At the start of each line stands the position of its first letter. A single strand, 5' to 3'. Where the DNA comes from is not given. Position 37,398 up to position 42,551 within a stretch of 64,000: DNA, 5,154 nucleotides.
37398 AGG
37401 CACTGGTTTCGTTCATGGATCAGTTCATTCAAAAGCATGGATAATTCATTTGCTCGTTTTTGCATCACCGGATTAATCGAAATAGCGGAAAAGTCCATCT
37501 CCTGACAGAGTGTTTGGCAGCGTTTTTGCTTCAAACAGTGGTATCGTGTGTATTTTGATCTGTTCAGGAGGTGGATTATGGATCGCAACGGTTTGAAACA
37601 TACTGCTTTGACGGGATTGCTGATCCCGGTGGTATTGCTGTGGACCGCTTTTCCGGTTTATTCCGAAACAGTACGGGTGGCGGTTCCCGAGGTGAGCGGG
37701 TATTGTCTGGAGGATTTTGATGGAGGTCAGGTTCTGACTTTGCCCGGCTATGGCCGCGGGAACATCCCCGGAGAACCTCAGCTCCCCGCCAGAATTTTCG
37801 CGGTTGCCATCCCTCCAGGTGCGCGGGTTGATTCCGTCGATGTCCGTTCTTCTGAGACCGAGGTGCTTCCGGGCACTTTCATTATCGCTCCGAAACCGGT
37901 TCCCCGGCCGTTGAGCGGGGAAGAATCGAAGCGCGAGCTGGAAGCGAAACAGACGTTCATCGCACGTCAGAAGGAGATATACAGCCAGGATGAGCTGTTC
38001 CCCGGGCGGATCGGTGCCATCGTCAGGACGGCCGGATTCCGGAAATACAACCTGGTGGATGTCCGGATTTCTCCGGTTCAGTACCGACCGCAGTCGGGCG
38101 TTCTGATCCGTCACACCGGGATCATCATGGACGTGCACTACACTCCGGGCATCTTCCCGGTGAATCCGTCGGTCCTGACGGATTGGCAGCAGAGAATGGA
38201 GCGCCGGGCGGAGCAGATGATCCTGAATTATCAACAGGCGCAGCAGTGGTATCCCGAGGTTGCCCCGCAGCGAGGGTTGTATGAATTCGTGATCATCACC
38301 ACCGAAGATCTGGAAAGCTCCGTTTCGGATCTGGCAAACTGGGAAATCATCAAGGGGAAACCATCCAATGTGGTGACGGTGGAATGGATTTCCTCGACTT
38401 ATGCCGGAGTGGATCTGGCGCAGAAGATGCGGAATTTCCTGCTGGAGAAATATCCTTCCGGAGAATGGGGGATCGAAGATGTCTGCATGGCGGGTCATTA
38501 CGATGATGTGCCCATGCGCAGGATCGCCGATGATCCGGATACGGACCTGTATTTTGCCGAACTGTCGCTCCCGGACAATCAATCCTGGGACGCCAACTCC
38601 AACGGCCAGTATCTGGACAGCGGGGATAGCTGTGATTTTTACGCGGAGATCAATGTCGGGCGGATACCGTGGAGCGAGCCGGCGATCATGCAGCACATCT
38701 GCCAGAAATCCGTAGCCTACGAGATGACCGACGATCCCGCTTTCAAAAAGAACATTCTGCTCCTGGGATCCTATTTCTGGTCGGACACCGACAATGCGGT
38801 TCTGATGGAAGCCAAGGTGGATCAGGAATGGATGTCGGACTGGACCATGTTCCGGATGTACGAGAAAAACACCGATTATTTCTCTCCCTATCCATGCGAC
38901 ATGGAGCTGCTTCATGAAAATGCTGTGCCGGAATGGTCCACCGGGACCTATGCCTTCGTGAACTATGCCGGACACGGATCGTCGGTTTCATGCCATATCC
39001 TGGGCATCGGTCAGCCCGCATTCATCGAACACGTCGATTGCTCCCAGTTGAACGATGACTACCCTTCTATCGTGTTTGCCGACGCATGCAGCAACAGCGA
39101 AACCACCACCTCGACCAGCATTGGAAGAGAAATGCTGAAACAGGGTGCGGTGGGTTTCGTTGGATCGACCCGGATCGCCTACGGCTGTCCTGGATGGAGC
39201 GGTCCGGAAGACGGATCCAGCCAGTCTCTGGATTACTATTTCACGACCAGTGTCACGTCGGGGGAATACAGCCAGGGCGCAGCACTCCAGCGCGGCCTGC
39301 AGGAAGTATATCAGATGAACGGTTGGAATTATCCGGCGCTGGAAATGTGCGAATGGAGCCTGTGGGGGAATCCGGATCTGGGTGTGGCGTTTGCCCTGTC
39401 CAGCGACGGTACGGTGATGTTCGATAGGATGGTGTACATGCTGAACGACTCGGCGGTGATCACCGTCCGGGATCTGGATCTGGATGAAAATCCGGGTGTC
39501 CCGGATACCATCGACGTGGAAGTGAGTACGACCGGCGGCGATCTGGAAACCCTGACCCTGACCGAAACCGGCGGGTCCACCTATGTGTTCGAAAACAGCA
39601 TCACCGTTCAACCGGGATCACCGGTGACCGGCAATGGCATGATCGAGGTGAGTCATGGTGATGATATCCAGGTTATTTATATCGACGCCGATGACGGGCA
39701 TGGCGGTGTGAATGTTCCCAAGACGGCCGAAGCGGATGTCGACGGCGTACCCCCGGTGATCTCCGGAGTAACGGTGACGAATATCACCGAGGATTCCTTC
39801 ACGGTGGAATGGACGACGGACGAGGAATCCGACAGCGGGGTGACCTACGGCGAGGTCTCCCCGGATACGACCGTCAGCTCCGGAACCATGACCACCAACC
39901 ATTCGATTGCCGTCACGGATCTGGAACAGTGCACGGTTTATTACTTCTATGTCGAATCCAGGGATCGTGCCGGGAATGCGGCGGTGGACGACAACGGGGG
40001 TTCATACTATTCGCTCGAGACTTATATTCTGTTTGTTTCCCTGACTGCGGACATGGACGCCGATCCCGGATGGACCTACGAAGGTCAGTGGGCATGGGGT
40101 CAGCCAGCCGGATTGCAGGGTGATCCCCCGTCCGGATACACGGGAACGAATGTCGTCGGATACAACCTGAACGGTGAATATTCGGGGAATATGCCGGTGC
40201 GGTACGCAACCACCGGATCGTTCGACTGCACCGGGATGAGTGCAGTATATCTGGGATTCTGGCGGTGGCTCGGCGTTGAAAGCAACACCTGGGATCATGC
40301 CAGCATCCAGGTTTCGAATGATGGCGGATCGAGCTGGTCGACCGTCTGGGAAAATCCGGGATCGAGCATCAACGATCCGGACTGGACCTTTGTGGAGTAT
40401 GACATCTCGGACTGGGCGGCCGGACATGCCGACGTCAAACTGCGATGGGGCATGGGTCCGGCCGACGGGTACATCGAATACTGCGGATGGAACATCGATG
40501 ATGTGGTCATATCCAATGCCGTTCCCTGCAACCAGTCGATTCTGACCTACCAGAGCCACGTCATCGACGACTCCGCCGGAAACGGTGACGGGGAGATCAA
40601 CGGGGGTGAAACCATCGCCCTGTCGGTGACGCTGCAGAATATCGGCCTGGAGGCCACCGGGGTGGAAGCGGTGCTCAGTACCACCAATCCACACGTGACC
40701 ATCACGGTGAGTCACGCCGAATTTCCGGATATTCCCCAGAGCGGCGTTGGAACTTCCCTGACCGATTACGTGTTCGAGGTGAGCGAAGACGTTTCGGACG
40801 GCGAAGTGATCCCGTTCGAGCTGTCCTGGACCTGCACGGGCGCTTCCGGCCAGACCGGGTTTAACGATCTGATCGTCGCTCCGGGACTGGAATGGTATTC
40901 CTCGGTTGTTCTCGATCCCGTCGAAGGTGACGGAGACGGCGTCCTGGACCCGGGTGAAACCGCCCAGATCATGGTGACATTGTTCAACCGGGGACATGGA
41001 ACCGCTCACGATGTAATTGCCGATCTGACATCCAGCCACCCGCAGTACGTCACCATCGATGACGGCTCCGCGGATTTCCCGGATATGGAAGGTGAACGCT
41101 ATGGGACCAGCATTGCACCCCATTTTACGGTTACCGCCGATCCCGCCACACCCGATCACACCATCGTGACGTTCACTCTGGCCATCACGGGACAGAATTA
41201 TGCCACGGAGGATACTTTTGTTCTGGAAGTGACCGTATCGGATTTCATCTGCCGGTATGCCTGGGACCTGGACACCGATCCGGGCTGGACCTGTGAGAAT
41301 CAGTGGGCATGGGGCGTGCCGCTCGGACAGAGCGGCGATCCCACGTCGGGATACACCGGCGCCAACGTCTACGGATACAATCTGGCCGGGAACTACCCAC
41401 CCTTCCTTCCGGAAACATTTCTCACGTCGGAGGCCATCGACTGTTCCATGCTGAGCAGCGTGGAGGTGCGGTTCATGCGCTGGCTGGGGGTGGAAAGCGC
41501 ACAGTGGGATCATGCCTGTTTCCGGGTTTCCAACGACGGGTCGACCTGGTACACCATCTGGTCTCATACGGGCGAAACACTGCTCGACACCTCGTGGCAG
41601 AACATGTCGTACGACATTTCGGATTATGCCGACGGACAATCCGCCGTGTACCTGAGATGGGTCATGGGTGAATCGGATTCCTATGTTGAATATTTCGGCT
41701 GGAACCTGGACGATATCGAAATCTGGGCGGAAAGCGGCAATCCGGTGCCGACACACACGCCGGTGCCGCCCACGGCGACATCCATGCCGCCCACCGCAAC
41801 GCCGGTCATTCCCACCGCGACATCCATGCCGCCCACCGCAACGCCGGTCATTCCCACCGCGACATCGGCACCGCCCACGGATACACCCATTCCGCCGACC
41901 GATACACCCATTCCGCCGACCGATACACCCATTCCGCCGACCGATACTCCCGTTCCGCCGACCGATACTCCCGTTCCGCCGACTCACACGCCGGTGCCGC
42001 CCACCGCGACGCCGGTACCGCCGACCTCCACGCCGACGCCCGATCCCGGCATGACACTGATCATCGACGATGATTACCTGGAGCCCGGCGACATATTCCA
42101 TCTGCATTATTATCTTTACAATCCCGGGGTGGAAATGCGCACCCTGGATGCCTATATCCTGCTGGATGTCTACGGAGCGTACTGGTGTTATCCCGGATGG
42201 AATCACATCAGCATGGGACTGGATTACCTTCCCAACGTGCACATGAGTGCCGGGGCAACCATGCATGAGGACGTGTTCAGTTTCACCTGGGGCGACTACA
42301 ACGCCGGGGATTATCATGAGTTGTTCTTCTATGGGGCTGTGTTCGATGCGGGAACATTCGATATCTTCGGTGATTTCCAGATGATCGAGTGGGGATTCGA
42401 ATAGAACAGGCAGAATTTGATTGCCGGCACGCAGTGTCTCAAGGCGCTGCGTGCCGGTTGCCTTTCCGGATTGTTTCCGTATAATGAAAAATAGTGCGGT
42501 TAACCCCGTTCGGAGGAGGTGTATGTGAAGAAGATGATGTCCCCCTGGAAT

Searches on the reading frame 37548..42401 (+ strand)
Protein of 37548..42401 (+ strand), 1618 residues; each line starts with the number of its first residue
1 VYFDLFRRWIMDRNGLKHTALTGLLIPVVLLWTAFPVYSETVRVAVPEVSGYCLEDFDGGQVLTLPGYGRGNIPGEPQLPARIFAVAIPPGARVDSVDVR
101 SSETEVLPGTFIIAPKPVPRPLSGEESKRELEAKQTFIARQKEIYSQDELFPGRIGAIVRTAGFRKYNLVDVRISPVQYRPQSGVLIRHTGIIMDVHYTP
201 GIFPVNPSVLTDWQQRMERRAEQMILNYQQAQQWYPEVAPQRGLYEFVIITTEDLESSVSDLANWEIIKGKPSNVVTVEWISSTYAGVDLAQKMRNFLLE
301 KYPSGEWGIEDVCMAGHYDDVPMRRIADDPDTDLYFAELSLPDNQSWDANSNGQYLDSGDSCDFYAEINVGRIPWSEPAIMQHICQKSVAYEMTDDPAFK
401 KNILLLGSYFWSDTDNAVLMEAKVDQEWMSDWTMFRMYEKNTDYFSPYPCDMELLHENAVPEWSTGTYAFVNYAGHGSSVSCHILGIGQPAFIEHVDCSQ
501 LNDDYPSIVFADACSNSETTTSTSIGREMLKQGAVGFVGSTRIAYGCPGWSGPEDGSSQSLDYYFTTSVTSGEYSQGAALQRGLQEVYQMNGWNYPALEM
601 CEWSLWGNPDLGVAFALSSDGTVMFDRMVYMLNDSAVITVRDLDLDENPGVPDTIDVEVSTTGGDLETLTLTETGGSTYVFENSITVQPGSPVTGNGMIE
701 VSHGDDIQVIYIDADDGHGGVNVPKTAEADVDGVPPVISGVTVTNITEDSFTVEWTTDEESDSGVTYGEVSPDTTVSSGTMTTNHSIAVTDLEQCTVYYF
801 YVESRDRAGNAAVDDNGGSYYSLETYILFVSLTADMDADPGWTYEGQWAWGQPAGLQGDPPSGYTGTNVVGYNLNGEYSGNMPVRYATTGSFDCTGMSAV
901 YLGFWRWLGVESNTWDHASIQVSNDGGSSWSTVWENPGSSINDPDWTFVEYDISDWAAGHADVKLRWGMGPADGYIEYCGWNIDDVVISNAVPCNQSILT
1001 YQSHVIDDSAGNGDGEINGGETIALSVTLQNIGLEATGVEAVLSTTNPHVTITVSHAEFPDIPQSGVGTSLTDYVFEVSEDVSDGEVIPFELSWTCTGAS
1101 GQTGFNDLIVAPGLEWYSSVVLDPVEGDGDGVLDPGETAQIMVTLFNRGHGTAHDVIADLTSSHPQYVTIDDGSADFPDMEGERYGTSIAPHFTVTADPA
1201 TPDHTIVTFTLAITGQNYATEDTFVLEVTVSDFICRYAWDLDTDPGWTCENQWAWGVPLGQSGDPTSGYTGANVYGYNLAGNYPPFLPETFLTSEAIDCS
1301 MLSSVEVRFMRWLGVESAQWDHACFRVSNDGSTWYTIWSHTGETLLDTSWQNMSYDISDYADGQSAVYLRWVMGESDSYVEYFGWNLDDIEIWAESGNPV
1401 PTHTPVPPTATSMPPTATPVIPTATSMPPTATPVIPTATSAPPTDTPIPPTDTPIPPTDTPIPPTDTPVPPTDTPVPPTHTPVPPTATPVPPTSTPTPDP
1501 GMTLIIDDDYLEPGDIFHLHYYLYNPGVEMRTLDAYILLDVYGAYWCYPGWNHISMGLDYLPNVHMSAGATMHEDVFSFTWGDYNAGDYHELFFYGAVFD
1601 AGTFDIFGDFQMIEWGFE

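Call 7: search_protein_families(library=pfam, proteins=[window:37548-42401:+], max_evalue=0.1)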
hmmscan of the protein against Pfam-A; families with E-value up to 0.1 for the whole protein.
window:37548-42401:+ (1618 aa): 7 families
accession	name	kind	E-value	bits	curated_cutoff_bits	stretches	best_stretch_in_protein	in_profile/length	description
PF01364.23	Peptidase_C25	-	1.8e-29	103.6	23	1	247-610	1-371/374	Peptidase family C25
PF08126.16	Propeptide_C25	-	1.7e-08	34.3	22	1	61-198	44-172/205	Propeptide_C25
PF21471.3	Reelin_subrepeat-B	-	5.3e-06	26.7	27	1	884-989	24-127/127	Reelin subrepeat B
PF20773.4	InhA-like_MAM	-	9.6e-06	25.7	26.9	1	891-988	56-162/191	Immune inhibitor A-like, MAM domain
PF16656.11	Pur_ac_phosph_N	-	3.3e-05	24.8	30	1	741-806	6-82/93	Purple acid Phosphatase, N-terminal domain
PF00041.27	fn3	-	3.4e-05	24.4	25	1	739-810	4-74/84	Fibronectin type III domain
PF25814.1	fn3_SORL1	-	0.011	16.2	27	1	736-802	3-69/90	SORL1-like, fn3 domain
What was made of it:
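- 37728..38141 (+): Protein B: Propeptide_C25. Pfam PF08126, E=1.7e-8, above the cutoff (call 7).
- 38286..39377 (+): Protein B: Peptidase C25 (gingipain-like) catalytic domain. His476 is at 38973-38975 and Cys514 at 39087-39089. Pfam PF01364, E=1.8e-29 (call 7).
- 39753..40025 (+): Protein B: FN3-like domain. Pfam fn3 E=3.4e-5 and Pur_ac_phosph_N E=3.3e-5, both just below the cutoff (call 7).
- On Peptidase family C25 (gingipain), clan CD: PF08126: 34.3 bits (cutoff 22) (call 7).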

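Call 11: search_protein_families(library=ncbifam, proteins=[window:37548-42401:+], max_evalue=1)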
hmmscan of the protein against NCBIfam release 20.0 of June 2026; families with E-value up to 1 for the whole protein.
window:37548-42401:+ (1618 aa): 4 families
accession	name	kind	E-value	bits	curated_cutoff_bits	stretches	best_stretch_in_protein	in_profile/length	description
TIGR03900.1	prc_long_Delta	hypoth_equivalog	4.8e-11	41.4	660.95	2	1117-1180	669-733/973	MXAN_5808 family serine peptidase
NF038112.1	myxo_dep_M36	subfamily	3.9e-09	34.2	1500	1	1125-1343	873-1095/1604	myxosortase-dependent M36 family metallopeptidase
NF038111.1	rhom_dep_M36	equivalog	0.0016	15.9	1700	1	1130-1220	866-956/1315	rhombosortase-dependent M36 family metallopeptidase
NF058614.1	PPMAGASynPpgS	equivalog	0.063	12.7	370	1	1141-1192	4-54/226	polyprenyl-phospho-N-acetylgalactosaminyl synthase PpgS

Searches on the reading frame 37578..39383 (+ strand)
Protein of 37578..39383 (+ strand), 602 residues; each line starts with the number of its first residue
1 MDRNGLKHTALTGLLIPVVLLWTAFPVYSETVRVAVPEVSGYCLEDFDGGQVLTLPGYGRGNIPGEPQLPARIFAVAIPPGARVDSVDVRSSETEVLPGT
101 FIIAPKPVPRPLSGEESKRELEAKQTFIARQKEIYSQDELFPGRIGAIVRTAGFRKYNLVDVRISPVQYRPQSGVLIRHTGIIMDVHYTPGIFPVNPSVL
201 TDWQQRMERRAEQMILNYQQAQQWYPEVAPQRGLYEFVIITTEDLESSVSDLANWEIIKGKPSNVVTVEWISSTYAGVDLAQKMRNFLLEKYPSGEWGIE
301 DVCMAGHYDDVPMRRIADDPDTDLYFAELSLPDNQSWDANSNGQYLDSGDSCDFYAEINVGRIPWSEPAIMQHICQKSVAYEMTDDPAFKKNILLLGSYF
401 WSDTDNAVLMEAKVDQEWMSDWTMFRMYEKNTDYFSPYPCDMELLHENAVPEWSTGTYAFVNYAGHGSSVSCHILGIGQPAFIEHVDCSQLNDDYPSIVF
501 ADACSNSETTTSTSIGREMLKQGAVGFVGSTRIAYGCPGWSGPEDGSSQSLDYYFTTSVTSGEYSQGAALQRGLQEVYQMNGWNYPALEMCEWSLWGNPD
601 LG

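Call 80: search_solved_structures(query=window:37578-39383:+, max_evalue=0.01, show_alignments=2)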
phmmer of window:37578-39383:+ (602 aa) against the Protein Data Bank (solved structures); distinct sequences matched with E-value up to 0.01: 0.

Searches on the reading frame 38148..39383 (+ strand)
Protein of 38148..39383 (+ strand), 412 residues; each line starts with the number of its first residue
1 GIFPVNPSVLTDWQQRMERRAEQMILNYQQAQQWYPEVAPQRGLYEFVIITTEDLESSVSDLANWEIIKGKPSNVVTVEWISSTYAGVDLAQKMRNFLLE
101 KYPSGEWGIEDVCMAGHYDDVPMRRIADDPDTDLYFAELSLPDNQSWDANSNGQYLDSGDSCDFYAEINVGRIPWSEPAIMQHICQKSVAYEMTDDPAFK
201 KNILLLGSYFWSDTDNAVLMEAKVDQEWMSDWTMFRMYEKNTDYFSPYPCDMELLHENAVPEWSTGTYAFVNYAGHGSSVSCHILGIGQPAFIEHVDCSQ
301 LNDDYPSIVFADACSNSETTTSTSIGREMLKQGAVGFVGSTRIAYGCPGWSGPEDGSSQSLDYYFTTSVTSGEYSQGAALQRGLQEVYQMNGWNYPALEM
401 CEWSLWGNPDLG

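Call 83: search_solved_structures(query=A7, max_evalue=0.01, show_alignments=1)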
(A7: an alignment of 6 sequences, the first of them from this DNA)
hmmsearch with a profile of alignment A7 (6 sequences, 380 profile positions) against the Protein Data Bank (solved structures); distinct sequences matched with E-value up to 0.01: 5.
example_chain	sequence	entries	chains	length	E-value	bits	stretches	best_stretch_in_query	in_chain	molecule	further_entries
1cvr_A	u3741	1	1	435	6.7e-55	190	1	42-378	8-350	GINGIPAIN R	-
4ief_B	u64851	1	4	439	1.7e-54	188.7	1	42-378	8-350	Gingipain R2 Mature Domain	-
4tkx_L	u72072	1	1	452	7.7e-39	137.1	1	43-321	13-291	Lys-gingipain W83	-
4rbm_A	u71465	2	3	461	8.2e-39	137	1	43-321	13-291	Lys-gingipain W83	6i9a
6za2_A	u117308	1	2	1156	8.5e-19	71.1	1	126-373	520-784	Por secretion system protein porU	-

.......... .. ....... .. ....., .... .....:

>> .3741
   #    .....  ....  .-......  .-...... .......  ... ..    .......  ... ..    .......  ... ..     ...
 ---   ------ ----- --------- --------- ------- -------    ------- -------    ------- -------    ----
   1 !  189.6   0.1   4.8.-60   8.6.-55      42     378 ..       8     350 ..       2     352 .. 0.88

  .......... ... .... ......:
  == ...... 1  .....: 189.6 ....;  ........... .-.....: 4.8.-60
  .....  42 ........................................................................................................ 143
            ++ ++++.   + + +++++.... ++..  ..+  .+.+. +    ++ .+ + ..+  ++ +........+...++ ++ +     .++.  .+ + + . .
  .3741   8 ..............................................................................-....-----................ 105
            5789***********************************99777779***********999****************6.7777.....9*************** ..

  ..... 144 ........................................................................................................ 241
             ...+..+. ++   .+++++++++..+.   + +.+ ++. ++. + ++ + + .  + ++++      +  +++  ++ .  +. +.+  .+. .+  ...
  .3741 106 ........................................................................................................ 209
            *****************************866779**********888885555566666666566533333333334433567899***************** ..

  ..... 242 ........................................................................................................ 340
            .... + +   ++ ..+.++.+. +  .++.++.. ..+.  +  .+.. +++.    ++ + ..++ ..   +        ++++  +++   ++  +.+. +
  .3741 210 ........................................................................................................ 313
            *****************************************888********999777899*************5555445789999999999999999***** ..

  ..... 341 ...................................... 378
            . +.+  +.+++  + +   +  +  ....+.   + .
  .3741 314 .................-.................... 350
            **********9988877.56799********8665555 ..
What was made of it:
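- On Peptidase family C25 (gingipain), clan CD: The profile hits RgpB 1cvr with E=6.7e-55 (call 83).
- Tried and rejected: A profile was needed for the C25 head (call 83).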

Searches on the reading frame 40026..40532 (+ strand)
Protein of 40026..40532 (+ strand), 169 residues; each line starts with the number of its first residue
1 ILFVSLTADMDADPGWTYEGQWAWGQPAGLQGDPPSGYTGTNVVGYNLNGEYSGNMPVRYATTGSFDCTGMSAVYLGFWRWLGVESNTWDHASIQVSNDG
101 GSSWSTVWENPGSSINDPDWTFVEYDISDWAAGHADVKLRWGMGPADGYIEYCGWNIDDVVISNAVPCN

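Call 10: search_protein_families(library=pfam, proteins=[window:40026-40532:+], max_evalue=5)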
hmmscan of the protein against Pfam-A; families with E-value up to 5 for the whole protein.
window:40026-40532:+ (169 aa): 2 families
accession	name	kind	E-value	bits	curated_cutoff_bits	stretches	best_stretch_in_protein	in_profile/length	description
PF21471.3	Reelin_subrepeat-B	-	2.8e-06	27.6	27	1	58-163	24-127/127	Reelin subrepeat B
PF20773.4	InhA-like_MAM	-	2.4e-05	24.4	26.9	1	65-162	56-162/191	Immune inhibitor A-like, MAM domain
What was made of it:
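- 40026..40532 (+): Protein B: choice-of-anchor J / MAM-like domain, copy 1. Pfam Reelin_subrepeat-B, 27.6 bits against a cutoff of 27, and InhA-like_MAM, 24.4 bits (call 10).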

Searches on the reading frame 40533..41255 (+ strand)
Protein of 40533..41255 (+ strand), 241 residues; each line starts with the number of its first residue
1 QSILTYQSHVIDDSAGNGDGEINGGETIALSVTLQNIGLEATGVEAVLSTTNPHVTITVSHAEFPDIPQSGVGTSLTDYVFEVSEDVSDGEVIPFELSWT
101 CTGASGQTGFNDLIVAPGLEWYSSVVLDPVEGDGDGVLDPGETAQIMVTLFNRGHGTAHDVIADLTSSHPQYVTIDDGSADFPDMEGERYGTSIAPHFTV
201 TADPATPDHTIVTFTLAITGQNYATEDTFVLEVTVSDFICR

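Call 10: search_protein_families(library=pfam, proteins=[window:40533-41255:+], max_evalue=5)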
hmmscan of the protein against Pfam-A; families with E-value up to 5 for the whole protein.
window:40533-41255:+ (241 aa): 0 families

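Call 11: search_protein_families(library=ncbifam, proteins=[window:40533-41255:+], max_evalue=1)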
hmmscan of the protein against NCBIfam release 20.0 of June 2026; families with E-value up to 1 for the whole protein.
window:40533-41255:+ (241 aa): 4 families
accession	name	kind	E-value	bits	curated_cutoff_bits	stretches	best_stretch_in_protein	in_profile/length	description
TIGR03900.1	prc_long_Delta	hypoth_equivalog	9.2e-13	47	660.95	2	122-185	669-733/973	MXAN_5808 family serine peptidase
NF038112.1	myxo_dep_M36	subfamily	6.9e-08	30.1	1500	2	130-225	873-966/1604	myxosortase-dependent M36 family metallopeptidase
NF038111.1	rhom_dep_M36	equivalog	0.0002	18.9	1700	1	135-222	866-953/1315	rhombosortase-dependent M36 family metallopeptidase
NF058614.1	PPMAGASynPpgS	equivalog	0.0057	16.1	370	1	146-197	4-54/226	polyprenyl-phospho-N-acetylgalactosaminyl synthase PpgS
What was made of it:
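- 40533..41255 (+): Protein B: insert of two tandem ~120-aa Ig-like repeats, absent from A. There are local NCBIfam matches to segments of the myxobacterial secreted peptidases TIGR03900 and NF038112 (call 11).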

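Call 70: search_solved_structures(query=window:40533-41255:+, max_evalue=10, show_alignments=1)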
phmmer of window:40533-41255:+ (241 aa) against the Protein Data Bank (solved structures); distinct sequences matched with E-value up to 10: 1.
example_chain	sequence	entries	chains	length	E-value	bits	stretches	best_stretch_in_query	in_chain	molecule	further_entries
5w4c_A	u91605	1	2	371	0.032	16.8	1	84-142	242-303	Thioredoxin reductase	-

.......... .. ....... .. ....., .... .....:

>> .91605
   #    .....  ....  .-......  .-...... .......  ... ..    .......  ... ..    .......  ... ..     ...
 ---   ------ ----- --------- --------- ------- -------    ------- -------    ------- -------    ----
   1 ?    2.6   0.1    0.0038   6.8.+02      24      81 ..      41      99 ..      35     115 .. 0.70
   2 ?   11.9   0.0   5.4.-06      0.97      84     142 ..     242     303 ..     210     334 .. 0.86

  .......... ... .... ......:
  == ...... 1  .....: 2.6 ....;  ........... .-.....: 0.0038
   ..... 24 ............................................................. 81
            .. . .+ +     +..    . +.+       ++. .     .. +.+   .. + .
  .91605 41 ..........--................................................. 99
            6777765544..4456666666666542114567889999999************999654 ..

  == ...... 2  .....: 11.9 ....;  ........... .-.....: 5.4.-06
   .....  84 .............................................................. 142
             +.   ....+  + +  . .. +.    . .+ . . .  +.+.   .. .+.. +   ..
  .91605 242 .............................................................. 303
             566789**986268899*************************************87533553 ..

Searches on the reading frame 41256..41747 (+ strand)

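Call 10: search_protein_families(library=pfam, proteins=[window:41256-41747:+], max_evalue=5)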
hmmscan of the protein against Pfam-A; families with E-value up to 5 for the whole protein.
window:41256-41747:+ (164 aa): 1 family
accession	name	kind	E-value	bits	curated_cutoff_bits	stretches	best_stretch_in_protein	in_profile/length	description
PF20773.4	InhA-like_MAM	-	0.0049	16.8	26.9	1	58-157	54-163/191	Immune inhibitor A-like, MAM domain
